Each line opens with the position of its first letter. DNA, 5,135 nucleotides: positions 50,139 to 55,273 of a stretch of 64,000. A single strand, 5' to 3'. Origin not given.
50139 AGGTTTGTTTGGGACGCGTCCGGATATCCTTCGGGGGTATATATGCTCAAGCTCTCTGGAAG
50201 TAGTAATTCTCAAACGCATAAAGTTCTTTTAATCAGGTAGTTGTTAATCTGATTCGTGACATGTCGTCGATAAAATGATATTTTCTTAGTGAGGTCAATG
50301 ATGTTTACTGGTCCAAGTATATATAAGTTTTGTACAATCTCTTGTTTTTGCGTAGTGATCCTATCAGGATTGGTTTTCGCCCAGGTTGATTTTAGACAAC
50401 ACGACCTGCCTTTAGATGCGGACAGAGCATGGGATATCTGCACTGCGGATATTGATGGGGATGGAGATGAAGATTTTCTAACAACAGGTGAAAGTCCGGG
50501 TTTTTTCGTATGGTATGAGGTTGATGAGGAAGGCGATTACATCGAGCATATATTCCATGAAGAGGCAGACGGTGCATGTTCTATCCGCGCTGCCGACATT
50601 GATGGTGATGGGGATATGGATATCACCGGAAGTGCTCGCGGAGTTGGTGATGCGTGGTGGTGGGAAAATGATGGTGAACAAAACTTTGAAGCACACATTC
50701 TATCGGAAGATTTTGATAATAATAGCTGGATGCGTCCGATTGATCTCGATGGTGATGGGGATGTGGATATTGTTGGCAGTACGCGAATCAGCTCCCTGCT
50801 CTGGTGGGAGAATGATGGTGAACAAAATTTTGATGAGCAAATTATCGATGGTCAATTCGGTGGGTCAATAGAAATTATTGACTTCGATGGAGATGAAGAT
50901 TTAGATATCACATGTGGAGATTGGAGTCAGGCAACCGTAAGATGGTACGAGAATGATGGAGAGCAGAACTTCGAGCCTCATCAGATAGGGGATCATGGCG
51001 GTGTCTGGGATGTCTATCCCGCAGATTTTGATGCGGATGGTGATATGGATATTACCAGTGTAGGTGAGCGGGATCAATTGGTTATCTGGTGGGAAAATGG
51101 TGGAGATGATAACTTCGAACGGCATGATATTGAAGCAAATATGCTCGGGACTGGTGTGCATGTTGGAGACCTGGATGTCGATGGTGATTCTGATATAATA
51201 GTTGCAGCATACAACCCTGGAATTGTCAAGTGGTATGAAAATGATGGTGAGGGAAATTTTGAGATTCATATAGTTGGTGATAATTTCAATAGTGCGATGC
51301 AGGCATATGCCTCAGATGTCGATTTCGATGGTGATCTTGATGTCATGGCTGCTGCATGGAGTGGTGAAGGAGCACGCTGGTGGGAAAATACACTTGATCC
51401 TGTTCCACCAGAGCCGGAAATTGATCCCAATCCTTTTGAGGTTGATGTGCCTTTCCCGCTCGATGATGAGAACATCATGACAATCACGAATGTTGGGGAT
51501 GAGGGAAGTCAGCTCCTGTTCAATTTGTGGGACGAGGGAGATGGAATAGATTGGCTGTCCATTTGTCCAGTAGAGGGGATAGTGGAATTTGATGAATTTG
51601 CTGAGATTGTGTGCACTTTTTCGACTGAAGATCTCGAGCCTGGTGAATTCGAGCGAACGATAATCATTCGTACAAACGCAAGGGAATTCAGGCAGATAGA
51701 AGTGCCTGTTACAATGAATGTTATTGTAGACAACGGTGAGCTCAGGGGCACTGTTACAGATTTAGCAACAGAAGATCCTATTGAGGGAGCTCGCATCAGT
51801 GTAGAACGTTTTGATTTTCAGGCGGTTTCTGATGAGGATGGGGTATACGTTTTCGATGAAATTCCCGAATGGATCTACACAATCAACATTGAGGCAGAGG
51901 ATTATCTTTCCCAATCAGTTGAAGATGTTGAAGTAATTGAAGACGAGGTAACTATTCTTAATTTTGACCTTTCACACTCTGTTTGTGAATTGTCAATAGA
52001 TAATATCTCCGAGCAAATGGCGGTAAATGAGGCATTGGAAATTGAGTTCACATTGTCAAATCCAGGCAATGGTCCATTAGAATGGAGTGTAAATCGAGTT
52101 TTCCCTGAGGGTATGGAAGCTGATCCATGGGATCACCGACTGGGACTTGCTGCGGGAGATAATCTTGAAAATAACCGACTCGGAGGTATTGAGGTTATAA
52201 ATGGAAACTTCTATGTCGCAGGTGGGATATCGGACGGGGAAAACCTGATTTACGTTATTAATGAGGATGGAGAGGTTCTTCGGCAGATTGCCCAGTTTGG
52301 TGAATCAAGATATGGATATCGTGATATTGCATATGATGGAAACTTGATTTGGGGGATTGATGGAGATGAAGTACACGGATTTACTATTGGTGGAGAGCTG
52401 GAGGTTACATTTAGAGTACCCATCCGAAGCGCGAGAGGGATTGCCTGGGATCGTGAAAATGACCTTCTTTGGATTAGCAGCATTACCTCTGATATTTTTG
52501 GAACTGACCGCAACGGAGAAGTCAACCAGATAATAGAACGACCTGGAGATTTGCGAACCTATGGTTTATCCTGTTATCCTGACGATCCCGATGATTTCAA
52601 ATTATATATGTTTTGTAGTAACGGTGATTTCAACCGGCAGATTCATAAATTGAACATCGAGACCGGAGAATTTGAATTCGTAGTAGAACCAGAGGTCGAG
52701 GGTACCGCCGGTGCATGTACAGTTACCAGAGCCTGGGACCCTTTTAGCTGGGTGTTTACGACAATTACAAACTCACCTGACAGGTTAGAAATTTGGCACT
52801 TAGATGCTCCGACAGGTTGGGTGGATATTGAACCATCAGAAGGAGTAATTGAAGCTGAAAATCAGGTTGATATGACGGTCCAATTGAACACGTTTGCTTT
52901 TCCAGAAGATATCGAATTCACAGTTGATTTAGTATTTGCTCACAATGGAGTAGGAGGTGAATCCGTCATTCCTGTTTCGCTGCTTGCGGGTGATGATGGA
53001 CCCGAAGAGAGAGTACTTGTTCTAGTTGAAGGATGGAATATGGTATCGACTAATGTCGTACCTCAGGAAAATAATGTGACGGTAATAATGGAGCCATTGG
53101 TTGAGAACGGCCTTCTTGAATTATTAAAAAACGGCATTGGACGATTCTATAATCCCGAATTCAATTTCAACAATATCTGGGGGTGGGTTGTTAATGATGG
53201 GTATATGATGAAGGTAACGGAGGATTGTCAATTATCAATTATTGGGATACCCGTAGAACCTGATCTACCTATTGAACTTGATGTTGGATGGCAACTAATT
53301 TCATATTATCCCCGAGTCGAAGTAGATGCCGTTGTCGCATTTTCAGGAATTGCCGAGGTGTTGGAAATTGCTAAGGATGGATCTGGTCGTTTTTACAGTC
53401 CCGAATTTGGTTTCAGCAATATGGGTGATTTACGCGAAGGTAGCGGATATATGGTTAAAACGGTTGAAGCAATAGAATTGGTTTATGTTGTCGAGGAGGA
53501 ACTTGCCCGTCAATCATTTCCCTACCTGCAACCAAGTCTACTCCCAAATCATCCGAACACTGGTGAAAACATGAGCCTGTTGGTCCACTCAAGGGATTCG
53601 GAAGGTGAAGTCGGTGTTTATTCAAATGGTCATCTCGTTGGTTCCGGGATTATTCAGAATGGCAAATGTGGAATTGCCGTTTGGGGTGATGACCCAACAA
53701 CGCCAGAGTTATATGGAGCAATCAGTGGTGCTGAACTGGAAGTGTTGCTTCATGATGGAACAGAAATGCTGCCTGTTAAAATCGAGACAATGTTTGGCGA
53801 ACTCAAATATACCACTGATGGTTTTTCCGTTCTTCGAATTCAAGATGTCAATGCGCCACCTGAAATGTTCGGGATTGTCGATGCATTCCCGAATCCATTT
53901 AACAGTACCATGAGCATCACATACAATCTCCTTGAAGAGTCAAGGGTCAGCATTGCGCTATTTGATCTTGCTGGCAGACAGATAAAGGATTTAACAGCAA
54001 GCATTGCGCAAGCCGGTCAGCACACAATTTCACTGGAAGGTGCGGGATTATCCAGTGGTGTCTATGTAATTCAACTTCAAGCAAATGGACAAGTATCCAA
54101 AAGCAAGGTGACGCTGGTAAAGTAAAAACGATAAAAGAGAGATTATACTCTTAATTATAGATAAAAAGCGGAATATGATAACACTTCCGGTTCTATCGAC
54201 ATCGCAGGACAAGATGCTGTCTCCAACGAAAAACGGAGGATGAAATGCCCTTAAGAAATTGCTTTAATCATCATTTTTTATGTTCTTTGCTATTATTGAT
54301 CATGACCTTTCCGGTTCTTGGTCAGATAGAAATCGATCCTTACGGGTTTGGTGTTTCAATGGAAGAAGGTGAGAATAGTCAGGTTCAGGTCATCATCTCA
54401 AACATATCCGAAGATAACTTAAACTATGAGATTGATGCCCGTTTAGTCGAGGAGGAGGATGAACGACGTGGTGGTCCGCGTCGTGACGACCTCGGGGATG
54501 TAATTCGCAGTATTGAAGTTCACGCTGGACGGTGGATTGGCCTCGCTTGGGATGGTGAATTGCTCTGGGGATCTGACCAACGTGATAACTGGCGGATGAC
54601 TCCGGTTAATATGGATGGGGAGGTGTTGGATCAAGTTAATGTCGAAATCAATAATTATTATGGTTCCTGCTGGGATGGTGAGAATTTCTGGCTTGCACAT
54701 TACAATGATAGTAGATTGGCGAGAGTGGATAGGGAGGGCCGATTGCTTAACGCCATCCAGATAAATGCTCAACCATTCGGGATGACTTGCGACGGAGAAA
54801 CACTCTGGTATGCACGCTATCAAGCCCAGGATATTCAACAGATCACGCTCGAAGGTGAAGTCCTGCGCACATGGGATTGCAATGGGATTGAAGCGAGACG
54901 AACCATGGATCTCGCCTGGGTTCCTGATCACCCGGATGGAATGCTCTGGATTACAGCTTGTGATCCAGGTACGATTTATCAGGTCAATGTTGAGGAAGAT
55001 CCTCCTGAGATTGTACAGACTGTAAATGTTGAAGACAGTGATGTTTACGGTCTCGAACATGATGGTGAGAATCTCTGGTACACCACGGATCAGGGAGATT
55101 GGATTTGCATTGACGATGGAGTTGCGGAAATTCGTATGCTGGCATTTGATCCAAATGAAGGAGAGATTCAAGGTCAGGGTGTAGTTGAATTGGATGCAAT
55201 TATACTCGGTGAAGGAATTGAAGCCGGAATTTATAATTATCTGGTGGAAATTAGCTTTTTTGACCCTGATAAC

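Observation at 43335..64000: Six-gene tandem array (plus two inverted copies at 2.1-9.7 kb) of 'variable head / constant stalk' T9SS surface proteins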

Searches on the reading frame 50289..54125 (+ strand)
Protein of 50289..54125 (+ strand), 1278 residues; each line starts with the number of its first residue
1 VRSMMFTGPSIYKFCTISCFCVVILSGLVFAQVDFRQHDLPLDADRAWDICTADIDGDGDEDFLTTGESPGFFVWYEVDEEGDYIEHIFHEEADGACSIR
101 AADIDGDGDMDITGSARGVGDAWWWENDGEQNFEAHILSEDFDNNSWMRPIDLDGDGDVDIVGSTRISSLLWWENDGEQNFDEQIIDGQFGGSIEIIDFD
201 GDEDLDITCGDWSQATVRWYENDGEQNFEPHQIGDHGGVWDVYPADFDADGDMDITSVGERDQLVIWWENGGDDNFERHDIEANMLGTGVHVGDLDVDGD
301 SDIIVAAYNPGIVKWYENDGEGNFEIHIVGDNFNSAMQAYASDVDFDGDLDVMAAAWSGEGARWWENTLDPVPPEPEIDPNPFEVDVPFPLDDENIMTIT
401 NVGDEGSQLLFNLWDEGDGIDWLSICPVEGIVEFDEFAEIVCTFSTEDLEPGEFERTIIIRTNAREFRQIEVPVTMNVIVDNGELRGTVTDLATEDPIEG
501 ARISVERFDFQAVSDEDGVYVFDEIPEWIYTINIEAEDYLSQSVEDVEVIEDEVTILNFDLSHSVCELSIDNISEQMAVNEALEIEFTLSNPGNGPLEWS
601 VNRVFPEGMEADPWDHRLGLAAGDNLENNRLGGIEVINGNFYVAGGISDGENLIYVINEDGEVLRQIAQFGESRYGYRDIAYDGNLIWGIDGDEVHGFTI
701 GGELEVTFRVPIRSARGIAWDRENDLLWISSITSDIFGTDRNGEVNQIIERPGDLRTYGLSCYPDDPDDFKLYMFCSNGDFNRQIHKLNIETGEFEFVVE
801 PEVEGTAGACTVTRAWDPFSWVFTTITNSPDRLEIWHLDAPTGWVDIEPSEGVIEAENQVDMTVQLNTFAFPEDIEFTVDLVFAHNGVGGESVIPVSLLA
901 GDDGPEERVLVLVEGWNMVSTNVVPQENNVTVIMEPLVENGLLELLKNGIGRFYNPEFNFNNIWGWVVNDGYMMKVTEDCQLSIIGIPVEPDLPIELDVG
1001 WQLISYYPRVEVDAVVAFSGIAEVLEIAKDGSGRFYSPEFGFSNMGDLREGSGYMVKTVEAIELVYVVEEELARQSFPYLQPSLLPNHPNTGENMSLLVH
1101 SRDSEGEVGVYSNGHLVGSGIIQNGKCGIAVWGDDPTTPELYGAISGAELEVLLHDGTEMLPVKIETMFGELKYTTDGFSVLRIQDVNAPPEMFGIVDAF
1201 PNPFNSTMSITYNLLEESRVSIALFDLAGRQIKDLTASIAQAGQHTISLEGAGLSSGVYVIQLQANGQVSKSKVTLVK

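Call 4: search_protein_families(library=pfam, proteins=[window:50289-54125:+], max_evalue=0.01)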
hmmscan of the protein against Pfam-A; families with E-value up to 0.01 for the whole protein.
window:50289-54125:+ (1278 aa): 10 families
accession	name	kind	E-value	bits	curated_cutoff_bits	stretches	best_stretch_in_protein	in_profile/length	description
PF13517.12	FG-GAP_3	-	1.7e-33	115.5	26.9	6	198-255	1-59/61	FG-GAP-like repeat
PF13620.12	CarboxypepD_reg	-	1.5e-13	51.3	32.3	1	485-561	2-81/82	Carboxypeptidase regulatory-like domain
PF18962.6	Por_Secre_tail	-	1.3e-09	38.6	27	1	1200-1274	2-73/75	Secretion system C-terminal sorting domain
PF13715.12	CarbopepD_reg_2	-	6.8e-09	36.1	32.2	1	486-567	2-82/88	CarboxypepD_reg-like domain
PF01839.29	FG-GAP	-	2.3e-07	31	22.1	1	287-311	2-26/37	FG-GAP repeat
PF12256.14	TcdB_toxin_midN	-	0.00027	20.7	24.8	0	29-80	6-61/181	Insecticide toxin TcdB middle/N-terminal region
PF23755.1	Ig-like_IP5PC_F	-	0.0014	18.8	27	0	844-875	64-95/137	IP5P C-F Ig-like domain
PF19190.6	BACON_2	-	0.0044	17.3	25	0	579-601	15-37/94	Viral BACON domain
PF13964.12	Kelch_6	-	0.0046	17.4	25.3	0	768-800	11-45/50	Kelch motif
PF22076.2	Cep192_D6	-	0.0058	17.3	35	0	825-868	27-70/101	Cep192 domain 6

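Call 17: search_protein_families(library=ncbifam, proteins=[window:50289-54125:+], max_evalue=0.01)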
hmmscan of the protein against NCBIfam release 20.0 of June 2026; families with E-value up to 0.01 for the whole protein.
window:50289-54125:+ (1278 aa): 4 families
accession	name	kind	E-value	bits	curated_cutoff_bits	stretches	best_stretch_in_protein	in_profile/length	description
NF052345.1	S_layer_anammox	exception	3.7e-12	44.5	1400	1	475-566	1305-1396/1596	Kustd1514 family S-layer glycoprotein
TIGR04183.1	Por_Secre_tail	domain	3.4e-10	39.7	23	1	1200-1274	2-69/72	T9SS type A sorting domain-containing protein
NF052323.1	T9SSA_dep_M6i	equivalog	1.2e-08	33.4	600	1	1200-1275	961-1035/1043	T9SS-dependent M6-like inactivated metalloprotease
NF038113.1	T9SSA_dep_M36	equivalog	2.4e-08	32.6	885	1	1180-1274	781-866/869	T9SS-dependent M36 family metallopeptidase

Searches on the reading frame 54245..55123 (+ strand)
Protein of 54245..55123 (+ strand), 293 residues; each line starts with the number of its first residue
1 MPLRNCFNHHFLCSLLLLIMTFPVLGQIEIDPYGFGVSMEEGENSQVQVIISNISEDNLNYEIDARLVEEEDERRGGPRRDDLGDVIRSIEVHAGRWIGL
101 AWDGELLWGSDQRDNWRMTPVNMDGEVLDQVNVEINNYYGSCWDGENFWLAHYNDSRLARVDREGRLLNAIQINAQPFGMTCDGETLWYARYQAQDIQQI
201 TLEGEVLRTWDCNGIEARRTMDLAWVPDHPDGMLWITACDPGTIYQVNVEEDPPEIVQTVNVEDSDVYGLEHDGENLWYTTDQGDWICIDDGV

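Call 59: search_protein_families(library=pfam, proteins=[window:54245-55123:+], max_evalue=10)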
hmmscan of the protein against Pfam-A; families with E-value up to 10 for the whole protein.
window:54245-55123:+ (293 aa): 4 families
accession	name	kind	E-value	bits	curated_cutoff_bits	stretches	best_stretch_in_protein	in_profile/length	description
PF24684.1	Vgb_lyase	-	9.4e-09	34.9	50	1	146-281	66-198/290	Virginiamycin B lyase family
PF08450.18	SGL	-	5e-05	23.5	26.3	2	177-213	186-223/246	SMP-30/Gluconolactonase/LRE-like region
PF21959.2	DUF6923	-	0.00037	20.8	27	2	97-157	134-197/234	Repeat of unknown function (DUF6923)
PF22701.2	Mala_s_1-like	-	0.0041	17.4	27.5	1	194-266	108-172/195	Mal s 1 allergenic protein-like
